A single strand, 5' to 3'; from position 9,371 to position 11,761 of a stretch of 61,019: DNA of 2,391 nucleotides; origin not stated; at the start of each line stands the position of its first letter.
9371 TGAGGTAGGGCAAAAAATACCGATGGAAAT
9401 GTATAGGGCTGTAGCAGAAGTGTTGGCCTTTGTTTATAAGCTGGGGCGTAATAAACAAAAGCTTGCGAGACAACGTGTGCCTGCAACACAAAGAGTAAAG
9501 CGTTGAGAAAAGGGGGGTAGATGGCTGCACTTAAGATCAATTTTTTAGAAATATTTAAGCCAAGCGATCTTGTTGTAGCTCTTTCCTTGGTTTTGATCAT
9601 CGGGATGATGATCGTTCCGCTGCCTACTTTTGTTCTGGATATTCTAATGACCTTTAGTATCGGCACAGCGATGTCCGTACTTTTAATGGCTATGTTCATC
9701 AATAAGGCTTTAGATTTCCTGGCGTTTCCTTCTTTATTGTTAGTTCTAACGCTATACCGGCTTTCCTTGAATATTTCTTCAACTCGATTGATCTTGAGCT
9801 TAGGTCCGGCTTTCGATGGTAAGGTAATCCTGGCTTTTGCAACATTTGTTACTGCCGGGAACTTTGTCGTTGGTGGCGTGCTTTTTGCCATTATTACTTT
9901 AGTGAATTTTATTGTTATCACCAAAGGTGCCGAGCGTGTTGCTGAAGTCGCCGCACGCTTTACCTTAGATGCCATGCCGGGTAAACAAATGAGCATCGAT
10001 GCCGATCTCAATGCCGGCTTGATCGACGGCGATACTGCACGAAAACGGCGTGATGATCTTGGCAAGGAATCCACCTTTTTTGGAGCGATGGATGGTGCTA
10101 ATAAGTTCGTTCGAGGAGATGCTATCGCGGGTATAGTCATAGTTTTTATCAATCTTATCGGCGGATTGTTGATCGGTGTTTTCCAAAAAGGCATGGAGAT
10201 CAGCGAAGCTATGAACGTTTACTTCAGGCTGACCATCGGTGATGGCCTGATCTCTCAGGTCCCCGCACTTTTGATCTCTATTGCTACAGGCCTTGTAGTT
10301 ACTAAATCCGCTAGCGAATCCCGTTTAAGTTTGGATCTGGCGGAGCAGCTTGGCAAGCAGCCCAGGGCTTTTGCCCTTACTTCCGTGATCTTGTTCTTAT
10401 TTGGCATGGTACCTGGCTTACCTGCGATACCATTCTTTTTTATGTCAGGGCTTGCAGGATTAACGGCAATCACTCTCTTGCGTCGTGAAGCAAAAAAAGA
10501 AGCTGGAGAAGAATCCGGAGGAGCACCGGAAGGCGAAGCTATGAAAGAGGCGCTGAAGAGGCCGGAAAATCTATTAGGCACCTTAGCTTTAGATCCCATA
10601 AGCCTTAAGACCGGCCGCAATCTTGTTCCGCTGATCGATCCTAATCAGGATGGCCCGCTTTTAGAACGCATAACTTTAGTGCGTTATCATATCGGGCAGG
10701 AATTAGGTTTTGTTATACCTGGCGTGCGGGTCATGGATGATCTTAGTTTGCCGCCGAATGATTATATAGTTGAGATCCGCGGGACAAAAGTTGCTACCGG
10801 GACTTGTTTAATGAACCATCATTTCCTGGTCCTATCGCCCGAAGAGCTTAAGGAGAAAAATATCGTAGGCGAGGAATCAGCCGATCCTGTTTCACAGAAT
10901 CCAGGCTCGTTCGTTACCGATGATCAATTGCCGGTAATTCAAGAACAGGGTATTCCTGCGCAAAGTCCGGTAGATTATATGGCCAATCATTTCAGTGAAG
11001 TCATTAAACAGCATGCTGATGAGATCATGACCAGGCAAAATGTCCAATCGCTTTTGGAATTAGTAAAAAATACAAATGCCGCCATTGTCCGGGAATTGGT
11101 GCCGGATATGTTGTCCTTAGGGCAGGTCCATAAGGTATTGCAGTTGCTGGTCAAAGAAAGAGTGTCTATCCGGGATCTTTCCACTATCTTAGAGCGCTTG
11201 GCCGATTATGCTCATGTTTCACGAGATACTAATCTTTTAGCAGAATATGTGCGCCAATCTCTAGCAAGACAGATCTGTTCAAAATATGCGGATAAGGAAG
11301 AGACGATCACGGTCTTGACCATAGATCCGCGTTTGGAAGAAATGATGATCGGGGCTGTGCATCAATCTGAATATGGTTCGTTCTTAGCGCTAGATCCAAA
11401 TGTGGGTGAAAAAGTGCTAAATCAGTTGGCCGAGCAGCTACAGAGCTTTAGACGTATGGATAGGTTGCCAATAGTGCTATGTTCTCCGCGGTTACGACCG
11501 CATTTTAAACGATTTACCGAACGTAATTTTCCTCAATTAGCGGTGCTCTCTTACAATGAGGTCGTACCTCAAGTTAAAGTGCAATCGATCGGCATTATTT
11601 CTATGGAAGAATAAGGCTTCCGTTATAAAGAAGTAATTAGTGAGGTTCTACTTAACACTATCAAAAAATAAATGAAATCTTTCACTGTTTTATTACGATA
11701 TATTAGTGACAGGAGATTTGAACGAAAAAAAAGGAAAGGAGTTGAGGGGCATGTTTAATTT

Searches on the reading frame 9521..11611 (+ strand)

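Call 94: search_protein_families(library=pfam, proteins=[window:9521-11611:+], max_evalue=0.001)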
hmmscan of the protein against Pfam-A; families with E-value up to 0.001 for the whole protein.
window:9521-11611:+ (697 aa): 1 family
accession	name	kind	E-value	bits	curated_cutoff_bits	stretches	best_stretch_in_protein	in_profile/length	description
PF00771.25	FHIPEP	-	1.4e-247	823.9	29.1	1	26-685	1-656/657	FHIPEP family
